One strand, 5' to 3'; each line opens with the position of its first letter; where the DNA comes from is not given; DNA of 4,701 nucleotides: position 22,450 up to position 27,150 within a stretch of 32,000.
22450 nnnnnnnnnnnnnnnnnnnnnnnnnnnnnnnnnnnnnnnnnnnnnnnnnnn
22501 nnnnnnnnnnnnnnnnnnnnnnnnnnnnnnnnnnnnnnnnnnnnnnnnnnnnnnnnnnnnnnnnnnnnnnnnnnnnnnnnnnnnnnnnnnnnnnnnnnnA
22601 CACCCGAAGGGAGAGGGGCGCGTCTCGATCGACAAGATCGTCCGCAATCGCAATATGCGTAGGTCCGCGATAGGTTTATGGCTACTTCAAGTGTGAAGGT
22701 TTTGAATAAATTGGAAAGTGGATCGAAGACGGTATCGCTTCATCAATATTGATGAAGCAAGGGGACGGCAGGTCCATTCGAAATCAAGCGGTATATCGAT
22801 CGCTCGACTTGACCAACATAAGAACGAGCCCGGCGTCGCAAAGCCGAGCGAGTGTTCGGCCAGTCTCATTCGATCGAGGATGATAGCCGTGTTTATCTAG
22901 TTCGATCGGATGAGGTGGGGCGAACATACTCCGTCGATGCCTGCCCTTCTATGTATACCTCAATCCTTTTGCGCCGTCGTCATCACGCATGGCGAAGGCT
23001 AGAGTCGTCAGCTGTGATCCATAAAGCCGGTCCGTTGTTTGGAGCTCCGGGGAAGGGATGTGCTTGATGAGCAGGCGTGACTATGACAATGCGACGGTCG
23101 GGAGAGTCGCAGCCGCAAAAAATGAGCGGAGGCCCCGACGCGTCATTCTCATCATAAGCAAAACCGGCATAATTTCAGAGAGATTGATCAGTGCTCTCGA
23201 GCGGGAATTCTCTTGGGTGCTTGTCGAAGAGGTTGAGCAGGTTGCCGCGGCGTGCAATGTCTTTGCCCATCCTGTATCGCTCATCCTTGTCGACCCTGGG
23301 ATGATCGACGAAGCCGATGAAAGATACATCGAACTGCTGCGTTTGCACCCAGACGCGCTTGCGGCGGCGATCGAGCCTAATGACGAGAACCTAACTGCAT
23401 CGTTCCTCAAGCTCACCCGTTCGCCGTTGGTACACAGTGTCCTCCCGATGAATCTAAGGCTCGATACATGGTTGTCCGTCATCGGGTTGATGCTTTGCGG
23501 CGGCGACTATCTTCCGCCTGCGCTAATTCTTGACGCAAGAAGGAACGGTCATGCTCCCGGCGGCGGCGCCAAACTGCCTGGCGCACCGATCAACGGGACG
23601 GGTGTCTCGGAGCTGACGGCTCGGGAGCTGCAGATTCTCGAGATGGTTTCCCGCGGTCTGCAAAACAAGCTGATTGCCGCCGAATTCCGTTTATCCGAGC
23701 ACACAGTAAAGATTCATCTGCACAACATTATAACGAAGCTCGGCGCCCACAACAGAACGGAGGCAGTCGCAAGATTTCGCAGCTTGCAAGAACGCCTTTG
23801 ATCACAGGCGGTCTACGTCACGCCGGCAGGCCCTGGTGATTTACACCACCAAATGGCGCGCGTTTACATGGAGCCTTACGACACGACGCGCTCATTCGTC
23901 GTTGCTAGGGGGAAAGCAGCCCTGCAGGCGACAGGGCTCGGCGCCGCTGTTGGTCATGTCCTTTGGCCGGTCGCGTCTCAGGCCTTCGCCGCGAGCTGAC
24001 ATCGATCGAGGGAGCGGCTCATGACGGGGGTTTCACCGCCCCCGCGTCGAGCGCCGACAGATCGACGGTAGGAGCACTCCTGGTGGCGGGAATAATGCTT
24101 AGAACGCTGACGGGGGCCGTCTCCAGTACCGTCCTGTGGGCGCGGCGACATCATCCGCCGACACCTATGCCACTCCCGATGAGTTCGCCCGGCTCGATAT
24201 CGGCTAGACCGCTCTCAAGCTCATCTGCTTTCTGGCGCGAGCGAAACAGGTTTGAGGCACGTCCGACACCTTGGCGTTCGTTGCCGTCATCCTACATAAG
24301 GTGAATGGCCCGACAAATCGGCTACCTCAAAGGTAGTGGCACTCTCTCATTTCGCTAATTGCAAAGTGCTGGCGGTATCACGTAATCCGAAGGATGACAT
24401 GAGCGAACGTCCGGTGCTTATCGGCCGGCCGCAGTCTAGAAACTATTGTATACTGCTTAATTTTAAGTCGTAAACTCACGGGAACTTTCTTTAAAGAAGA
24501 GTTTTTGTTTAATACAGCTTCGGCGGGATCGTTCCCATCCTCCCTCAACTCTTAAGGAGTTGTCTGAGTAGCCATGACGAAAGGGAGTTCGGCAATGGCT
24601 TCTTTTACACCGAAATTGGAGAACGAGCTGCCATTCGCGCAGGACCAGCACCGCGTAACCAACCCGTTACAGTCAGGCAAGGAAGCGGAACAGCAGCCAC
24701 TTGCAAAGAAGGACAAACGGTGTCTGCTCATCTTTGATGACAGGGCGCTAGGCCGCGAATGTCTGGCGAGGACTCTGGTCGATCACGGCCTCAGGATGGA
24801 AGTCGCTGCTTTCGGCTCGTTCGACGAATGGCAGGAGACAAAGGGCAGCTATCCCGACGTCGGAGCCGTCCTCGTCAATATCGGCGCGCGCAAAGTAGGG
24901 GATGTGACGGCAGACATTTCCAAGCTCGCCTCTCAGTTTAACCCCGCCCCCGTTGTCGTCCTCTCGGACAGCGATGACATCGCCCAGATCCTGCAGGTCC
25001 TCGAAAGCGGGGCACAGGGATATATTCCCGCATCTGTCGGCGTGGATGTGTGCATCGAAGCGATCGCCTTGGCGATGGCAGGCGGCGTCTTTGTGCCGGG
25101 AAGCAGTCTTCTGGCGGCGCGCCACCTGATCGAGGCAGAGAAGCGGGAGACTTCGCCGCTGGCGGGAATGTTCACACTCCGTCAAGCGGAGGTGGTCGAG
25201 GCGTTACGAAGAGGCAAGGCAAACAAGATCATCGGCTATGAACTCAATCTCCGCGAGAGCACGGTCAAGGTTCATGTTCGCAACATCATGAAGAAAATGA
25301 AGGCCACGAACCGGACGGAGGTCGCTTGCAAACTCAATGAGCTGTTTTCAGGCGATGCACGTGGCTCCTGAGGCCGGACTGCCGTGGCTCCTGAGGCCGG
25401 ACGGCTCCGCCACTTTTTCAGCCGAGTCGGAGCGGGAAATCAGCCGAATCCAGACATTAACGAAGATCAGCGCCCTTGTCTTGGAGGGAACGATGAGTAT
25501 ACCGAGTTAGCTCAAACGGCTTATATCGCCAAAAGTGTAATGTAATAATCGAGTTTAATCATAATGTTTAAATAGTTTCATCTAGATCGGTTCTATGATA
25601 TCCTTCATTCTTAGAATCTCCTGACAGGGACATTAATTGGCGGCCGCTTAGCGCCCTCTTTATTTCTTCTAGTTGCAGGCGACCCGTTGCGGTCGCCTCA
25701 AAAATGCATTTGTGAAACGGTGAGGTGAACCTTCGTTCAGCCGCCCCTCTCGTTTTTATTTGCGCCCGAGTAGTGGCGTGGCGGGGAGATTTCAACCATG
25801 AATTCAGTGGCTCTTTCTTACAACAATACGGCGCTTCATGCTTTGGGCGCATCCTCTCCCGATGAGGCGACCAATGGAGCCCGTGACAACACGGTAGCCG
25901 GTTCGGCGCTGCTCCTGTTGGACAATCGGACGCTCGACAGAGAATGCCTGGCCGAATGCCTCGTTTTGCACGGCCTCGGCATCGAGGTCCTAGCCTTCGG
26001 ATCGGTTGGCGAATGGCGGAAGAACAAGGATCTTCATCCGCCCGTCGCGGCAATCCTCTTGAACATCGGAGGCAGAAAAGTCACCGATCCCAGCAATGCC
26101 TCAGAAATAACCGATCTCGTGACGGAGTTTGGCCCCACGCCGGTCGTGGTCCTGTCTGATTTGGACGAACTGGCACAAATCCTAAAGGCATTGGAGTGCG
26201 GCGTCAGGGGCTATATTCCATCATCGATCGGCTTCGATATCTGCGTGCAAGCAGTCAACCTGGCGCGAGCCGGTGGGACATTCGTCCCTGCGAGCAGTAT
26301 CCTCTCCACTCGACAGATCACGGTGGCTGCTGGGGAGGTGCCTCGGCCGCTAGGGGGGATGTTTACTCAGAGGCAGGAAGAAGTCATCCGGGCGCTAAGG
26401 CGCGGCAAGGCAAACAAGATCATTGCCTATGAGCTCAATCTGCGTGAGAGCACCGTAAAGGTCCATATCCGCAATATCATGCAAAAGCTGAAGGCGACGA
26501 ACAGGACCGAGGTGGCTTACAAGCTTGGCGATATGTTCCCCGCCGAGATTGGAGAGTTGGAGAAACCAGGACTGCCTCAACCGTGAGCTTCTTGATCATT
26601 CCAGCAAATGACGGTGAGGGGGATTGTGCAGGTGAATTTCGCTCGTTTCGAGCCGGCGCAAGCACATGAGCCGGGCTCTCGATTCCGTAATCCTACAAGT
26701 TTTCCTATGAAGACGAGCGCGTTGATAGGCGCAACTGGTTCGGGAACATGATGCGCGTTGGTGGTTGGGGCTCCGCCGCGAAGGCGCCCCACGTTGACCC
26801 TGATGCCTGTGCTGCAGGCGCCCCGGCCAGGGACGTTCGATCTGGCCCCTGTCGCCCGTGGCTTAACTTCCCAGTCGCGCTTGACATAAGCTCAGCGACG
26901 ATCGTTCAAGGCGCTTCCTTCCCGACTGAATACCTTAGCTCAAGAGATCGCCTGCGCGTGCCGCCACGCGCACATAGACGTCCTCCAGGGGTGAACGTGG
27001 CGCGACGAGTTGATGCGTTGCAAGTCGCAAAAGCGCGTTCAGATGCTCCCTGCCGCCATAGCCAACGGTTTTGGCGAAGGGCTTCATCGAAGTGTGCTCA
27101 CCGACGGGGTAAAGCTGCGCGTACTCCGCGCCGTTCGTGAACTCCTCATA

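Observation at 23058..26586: Three tandem paralogous LuxR-HTH regulators with crippled receiver domains and no kinase in view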

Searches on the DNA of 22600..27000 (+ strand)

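Call 12: search_dna_similar(query=window:22600-27000:+, collection=plasmids, mode=near, max_rows=20)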
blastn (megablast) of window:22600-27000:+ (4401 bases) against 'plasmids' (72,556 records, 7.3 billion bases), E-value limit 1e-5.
Records with a match: 55; places in all: 60; records where one place covers at least 80% of the query: 25.
Best place of each record, by identity: >=99% 6; 95-99% 17; 90-95% 4; 80-90% 13; 60-80% 15.
By first word of the organism name: Sinorhizobium 46; Rhizobium 9.
By predicted mobility (MOB-suite, as given by PLSDB): mobilizable 40; non-mobilizable 8; conjugative 7.
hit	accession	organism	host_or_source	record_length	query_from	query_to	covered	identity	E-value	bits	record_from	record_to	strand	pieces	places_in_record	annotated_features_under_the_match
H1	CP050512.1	Sinorhizobium meliloti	Medicago sativa,cell culture,root nodule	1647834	1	4401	100%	99.5%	0e+0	8028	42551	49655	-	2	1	IS66 family transposase | response regulator transcription factor (x3) | transposase | tnpB: IS66 family insertion sequence element accessory protein TnpB | Hint domain-containing protein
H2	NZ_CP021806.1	Sinorhizobium meliloti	Medicago truncatula,Single Cell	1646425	1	4401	100%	99.5%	0e+0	7995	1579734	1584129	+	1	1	none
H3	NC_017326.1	Sinorhizobium meliloti SM11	-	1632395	1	4401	100%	99.4%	0e+0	7987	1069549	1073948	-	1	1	none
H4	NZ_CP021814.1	Sinorhizobium meliloti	Medicago truncatula,Single Cell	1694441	1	4401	100%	99.1%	0e+0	7910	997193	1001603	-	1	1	none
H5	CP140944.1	Sinorhizobium meliloti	Medicago lupulina,whole organism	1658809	1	4401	100%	99.0%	0e+0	7871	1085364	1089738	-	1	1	response regulator transcription factor (x3) | Hint domain-containing protein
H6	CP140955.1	Sinorhizobium meliloti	Medicago lupulina,whole organism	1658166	1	4401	100%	99.0%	0e+0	7871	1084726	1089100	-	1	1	response regulator transcription factor (x3) | Hint domain-containing protein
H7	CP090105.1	Sinorhizobium meliloti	Medicago,Cell culture,Plant nodule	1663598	1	4401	100%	97.6%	0e+0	7509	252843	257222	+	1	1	response regulator transcription factor (x3) | Hint domain-containing protein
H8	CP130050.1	Sinorhizobium meliloti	Medicago,Cell culture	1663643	1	4401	100%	97.5%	0e+0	7504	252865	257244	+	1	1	response regulator transcription factor (x3) | Hint domain-containing protein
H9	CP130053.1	Sinorhizobium meliloti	Medicago,Cell culture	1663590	1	4401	100%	97.5%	0e+0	7504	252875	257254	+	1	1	response regulator transcription factor (x3) | Hint domain-containing protein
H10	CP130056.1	Sinorhizobium meliloti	Medicago,Cell culture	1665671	1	4401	100%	97.4%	0e+0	7472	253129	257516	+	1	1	response regulator transcription factor | LuxR C-terminal-related transcriptional regulator | hypothetical protein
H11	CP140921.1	Sinorhizobium meliloti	Medicago lupulina,whole organism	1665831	1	4401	100%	97.3%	0e+0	7467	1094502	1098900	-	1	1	response regulator transcription factor (x3) | Hint domain-containing protein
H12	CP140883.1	Sinorhizobium meliloti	Medicago lupulina,whole organism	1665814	1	4401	100%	97.3%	0e+0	7467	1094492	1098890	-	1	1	response regulator transcription factor (x3) | Hint domain-containing protein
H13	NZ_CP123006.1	Sinorhizobium meliloti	Medicago sativa,cell culture,nodules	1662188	1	4401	100%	97.3%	0e+0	7467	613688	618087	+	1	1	none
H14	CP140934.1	Sinorhizobium meliloti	Medicago lupulina,whole organism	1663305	1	4401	100%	97.3%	0e+0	7450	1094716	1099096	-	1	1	response regulator transcription factor (x3) | Hint domain-containing protein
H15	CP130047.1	Sinorhizobium meliloti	Medicago,Cell culture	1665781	1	4401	100%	97.3%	0e+0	7450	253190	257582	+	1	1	response regulator transcription factor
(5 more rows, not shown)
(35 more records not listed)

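Call 14: get_annotated_region(hit=H5, flank=20000)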
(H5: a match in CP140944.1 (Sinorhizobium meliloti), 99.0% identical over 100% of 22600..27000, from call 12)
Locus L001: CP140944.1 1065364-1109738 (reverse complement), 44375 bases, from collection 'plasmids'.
description: Sinorhizobium meliloti strain ml66 plasmid pMl9, complete sequence
organism: Sinorhizobium meliloti (NCBI taxid 382)
taxonomy: Bacteria; Pseudomonadota; Alphaproteobacteria; Hyphomicrobiales; Rhizobiaceae; Sinorhizobium; Sinorhizobium meliloti
host: -; source: Medicago lupulina,whole organism; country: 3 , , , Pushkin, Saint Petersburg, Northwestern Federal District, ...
typing (MOB-suite, as given by PLSDB): mobilizable; relaxase MOBQ
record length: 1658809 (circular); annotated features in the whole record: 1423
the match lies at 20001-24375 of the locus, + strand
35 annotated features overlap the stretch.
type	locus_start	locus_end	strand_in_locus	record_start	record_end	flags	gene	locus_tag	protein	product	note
CDS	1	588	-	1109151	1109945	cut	-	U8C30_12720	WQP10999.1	CpsD/CapB family tyrosine-protein kinase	-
CDS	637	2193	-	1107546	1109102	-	-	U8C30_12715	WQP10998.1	Wzz/FepE/Etk N-terminal domain-containing protein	-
CDS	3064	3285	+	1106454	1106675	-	-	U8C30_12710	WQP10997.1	hypothetical protein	-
CDS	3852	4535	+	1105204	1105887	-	-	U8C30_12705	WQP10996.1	sugar transferase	-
CDS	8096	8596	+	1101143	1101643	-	-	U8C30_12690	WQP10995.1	acyltransferase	-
CDS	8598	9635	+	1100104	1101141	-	-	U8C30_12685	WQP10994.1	Gfo/Idh/MocA family oxidoreductase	-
CDS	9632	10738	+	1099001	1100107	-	-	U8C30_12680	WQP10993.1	DegT/DnrJ/EryC1/StrS family aminotransferase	-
CDS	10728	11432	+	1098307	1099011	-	-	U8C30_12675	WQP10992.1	acyltransferase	-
CDS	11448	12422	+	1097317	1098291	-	-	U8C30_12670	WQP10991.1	NAD-dependent epimerase/dehydratase family protein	-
CDS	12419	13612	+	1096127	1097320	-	-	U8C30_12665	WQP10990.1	DegT/DnrJ/EryC1/StrS family aminotransferase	-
CDS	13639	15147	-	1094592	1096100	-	-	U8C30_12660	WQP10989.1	O-antigen translocase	-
CDS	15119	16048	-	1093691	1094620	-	rfbD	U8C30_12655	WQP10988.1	dTDP-4-dehydrorhamnose reductase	-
CDS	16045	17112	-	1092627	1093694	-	rfbB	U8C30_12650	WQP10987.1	dTDP-glucose 4,6-dehydratase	-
CDS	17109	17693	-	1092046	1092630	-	rfbC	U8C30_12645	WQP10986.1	dTDP-4-dehydrorhamnose 3,5-epimerase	-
CDS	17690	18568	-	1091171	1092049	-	rfbA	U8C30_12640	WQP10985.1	glucose-1-phosphate thymidylyltransferase RfbA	-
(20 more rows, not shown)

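Call 15: search_dna_similar(query=window:22600-27000:+, collection=plasmids, mode=near, max_rows=60)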
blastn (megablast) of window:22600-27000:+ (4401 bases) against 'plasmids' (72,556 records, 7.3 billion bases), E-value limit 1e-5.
Records with a match: 55; places in all: 60; records where one place covers at least 80% of the query: 25.
Best place of each record, by identity: >=99% 6; 95-99% 17; 90-95% 4; 80-90% 13; 60-80% 15.
By first word of the organism name: Sinorhizobium 46; Rhizobium 9.
By predicted mobility (MOB-suite, as given by PLSDB): mobilizable 40; non-mobilizable 8; conjugative 7.
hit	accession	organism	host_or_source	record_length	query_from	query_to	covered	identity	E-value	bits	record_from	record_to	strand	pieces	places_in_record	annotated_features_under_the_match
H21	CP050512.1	Sinorhizobium meliloti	Medicago sativa,cell culture,root nodule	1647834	1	4401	100%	99.5%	0e+0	8028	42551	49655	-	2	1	IS66 family transposase | response regulator transcription factor (x3) | transposase | tnpB: IS66 family insertion sequence element accessory protein TnpB | Hint domain-containing protein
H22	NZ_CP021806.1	Sinorhizobium meliloti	Medicago truncatula,Single Cell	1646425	1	4401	100%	99.5%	0e+0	7995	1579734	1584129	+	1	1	none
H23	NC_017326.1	Sinorhizobium meliloti SM11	-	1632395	1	4401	100%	99.4%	0e+0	7987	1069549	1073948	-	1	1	none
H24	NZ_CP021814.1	Sinorhizobium meliloti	Medicago truncatula,Single Cell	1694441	1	4401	100%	99.1%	0e+0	7910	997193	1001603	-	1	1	none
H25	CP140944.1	Sinorhizobium meliloti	Medicago lupulina,whole organism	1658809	1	4401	100%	99.0%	0e+0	7871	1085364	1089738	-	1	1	response regulator transcription factor (x3) | Hint domain-containing protein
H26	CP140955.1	Sinorhizobium meliloti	Medicago lupulina,whole organism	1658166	1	4401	100%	99.0%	0e+0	7871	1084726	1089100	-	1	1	response regulator transcription factor (x3) | Hint domain-containing protein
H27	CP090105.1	Sinorhizobium meliloti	Medicago,Cell culture,Plant nodule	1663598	1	4401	100%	97.6%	0e+0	7509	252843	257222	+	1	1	response regulator transcription factor (x3) | Hint domain-containing protein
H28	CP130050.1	Sinorhizobium meliloti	Medicago,Cell culture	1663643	1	4401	100%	97.5%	0e+0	7504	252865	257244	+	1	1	response regulator transcription factor (x3) | Hint domain-containing protein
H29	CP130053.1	Sinorhizobium meliloti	Medicago,Cell culture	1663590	1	4401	100%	97.5%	0e+0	7504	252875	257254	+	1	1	response regulator transcription factor (x3) | Hint domain-containing protein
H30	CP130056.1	Sinorhizobium meliloti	Medicago,Cell culture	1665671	1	4401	100%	97.4%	0e+0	7472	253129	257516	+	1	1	response regulator transcription factor | LuxR C-terminal-related transcriptional regulator | hypothetical protein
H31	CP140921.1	Sinorhizobium meliloti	Medicago lupulina,whole organism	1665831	1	4401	100%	97.3%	0e+0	7467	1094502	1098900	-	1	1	response regulator transcription factor (x3) | Hint domain-containing protein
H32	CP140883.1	Sinorhizobium meliloti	Medicago lupulina,whole organism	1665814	1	4401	100%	97.3%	0e+0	7467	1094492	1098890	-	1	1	response regulator transcription factor (x3) | Hint domain-containing protein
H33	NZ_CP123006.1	Sinorhizobium meliloti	Medicago sativa,cell culture,nodules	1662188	1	4401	100%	97.3%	0e+0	7467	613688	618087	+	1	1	none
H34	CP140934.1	Sinorhizobium meliloti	Medicago lupulina,whole organism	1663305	1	4401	100%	97.3%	0e+0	7450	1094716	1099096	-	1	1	response regulator transcription factor (x3) | Hint domain-containing protein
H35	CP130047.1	Sinorhizobium meliloti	Medicago,Cell culture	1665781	1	4401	100%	97.3%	0e+0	7450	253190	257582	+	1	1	response regulator transcription factor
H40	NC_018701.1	Sinorhizobium meliloti Rm41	-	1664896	1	4401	100%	96.8%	0e+0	7326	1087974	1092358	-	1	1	none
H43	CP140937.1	Sinorhizobium meliloti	Medicago lupulina,whole organism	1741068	5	4401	97%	90.4%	0e+0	5602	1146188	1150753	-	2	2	response regulator transcription factor (x3) | Hint domain-containing protein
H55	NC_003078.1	Sinorhizobium meliloti 1021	-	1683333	3287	4176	20%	78.4%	9e-159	569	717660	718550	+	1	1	none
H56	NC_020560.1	Sinorhizobium meliloti 2011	-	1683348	3287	4176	20%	78.4%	9e-159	569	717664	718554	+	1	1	none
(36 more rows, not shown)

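Call 18: get_annotated_region(hit=H55, flank=12000)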
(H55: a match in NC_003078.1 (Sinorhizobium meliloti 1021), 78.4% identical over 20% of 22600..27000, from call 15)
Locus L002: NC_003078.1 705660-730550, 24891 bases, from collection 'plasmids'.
description: Sinorhizobium meliloti 1021 plasmid pSymB, complete sequence
organism: Sinorhizobium meliloti 1021 (NCBI taxid 266834)
taxonomy: Bacteria; Pseudomonadota; Alphaproteobacteria; Hyphomicrobiales; Rhizobiaceae; Sinorhizobium; Sinorhizobium meliloti; Sinorhizobium meliloti 1021
host: -; source: -; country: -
typing (MOB-suite, as given by PLSDB): mobilizable; relaxase MOBQ
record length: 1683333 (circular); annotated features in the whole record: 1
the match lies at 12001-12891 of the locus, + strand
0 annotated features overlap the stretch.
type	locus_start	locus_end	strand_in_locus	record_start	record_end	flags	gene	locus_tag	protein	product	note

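Call 82: get_annotated_region(hit=H43, flank=1500)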
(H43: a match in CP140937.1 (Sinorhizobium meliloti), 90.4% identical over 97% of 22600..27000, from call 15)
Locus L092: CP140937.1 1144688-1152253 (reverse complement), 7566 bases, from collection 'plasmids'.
description: Sinorhizobium meliloti strain ml21 plasmid pSymB, complete sequence
organism: Sinorhizobium meliloti (NCBI taxid 382)
taxonomy: Bacteria; Pseudomonadota; Alphaproteobacteria; Hyphomicrobiales; Rhizobiaceae; Sinorhizobium; Sinorhizobium meliloti
host: -; source: Medicago lupulina,whole organism; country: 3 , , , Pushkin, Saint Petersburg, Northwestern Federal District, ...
typing (MOB-suite, as given by PLSDB): mobilizable; relaxase MOBQ
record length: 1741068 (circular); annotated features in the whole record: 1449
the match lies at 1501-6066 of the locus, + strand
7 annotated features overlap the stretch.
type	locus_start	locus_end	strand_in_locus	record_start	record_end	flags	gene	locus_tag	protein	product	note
CDS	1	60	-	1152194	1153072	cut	rfbA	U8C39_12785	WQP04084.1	glucose-1-phosphate thymidylyltransferase RfbA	-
CDS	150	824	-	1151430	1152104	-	-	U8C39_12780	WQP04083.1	hypothetical protein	-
CDS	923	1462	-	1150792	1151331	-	-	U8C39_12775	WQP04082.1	polysaccharide biosynthesis/export family protein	-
CDS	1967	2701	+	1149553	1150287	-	-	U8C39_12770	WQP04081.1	response regulator transcription factor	-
CDS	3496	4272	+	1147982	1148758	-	-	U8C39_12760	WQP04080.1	response regulator transcription factor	-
CDS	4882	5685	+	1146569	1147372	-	-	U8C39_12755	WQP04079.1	response regulator transcription factor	-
CDS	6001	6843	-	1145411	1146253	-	-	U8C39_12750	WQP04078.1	Hint domain-containing protein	-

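Call 83: get_annotated_region(hit=H40, flank=1500)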
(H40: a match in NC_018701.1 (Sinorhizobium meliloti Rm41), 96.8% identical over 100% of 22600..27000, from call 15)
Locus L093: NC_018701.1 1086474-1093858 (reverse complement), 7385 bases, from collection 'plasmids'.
description: Sinorhizobium meliloti Rm41 plasmid pSYMB, complete sequence
organism: Sinorhizobium meliloti Rm41 (NCBI taxid 1230587)
taxonomy: Bacteria; Pseudomonadota; Alphaproteobacteria; Hyphomicrobiales; Rhizobiaceae; Sinorhizobium; Sinorhizobium meliloti; Sinorhizobium meliloti Rm41
host: -; source: -; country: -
typing (MOB-suite, as given by PLSDB): mobilizable; relaxase MOBQ
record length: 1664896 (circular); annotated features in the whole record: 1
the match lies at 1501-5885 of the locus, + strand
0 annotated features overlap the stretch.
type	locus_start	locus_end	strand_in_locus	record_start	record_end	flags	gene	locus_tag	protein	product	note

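Call 88: search_dna_similar(query=window:23802-24260:+, collection=plasmids, mode=distant, max_rows=12, rows=spread)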
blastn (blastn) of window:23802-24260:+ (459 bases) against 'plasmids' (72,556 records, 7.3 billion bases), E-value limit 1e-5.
Records with a match: 89; places in all: 115; records where one place covers at least 80% of the query: 26.
Best place of each record, by identity: >=99% 1; 95-99% 5; 90-95% 16; 80-90% 4; 60-80% 63.
By first word of the organism name: Sinorhizobium 74; Ensifer 7; Azospirillum 4; Microvirga 3; Pararhizobium 1.
By predicted mobility (MOB-suite, as given by PLSDB): mobilizable 58; non-mobilizable 20; conjugative 11.
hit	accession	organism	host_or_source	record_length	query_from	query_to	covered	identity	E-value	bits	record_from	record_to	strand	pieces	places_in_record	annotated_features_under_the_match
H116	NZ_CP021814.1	Sinorhizobium meliloti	Medicago truncatula,Single Cell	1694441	1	459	100%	99.8%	0e+0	824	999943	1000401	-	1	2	none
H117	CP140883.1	Sinorhizobium meliloti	Medicago lupulina,whole organism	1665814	1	459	100%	93.5%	0e+0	682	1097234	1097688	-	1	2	none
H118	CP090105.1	Sinorhizobium meliloti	Medicago,Cell culture,Plant nodule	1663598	1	459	100%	91.9%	0e+0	663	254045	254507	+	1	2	none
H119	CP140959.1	Sinorhizobium meliloti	Medicago lupulina,whole organism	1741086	1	459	100%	88.8%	1e-159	570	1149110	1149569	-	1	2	none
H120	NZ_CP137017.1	Sinorhizobium fredii GR64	Phaseolus vulgaris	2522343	164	429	58%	71.5%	2e-24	120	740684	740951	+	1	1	record has no annotation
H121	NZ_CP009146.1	Sinorhizobium meliloti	Medicago orbicularis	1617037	180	435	56%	72.5%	2e-29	137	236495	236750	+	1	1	none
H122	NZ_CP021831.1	Sinorhizobium meliloti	Medicago truncatula,Single Cell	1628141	180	435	56%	72.1%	2e-29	137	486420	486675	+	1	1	none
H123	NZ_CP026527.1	Sinorhizobium meliloti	Medicago sativa L. subsp. ambigua,Cell ...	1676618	180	435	56%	71.4%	1e-26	128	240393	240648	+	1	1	none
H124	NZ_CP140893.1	Sinorhizobium medicae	Medicago lupulina,whole organism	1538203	180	436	56%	71.1%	1e-26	127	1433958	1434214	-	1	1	none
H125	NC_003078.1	Sinorhizobium meliloti 1021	-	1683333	241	435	42%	75.0%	3e-28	132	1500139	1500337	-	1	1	none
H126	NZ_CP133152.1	Sinorhizobium chiapasense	Acaciella angustissima,cell culture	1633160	303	435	29%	76.8%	5e-19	102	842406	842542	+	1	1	none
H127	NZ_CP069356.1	Microvirga sp. VF16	Vachellia farnesiana,Cell culture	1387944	306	408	22%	79.6%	3e-16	93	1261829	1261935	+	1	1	none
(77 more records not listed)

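Call 90: get_annotated_region(hit=H125, flank=2000)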
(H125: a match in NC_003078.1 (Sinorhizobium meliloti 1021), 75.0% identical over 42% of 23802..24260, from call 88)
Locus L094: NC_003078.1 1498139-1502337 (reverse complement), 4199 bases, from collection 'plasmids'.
description: Sinorhizobium meliloti 1021 plasmid pSymB, complete sequence
organism: Sinorhizobium meliloti 1021 (NCBI taxid 266834)
taxonomy: Bacteria; Pseudomonadota; Alphaproteobacteria; Hyphomicrobiales; Rhizobiaceae; Sinorhizobium; Sinorhizobium meliloti; Sinorhizobium meliloti 1021
host: -; source: -; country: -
typing (MOB-suite, as given by PLSDB): mobilizable; relaxase MOBQ
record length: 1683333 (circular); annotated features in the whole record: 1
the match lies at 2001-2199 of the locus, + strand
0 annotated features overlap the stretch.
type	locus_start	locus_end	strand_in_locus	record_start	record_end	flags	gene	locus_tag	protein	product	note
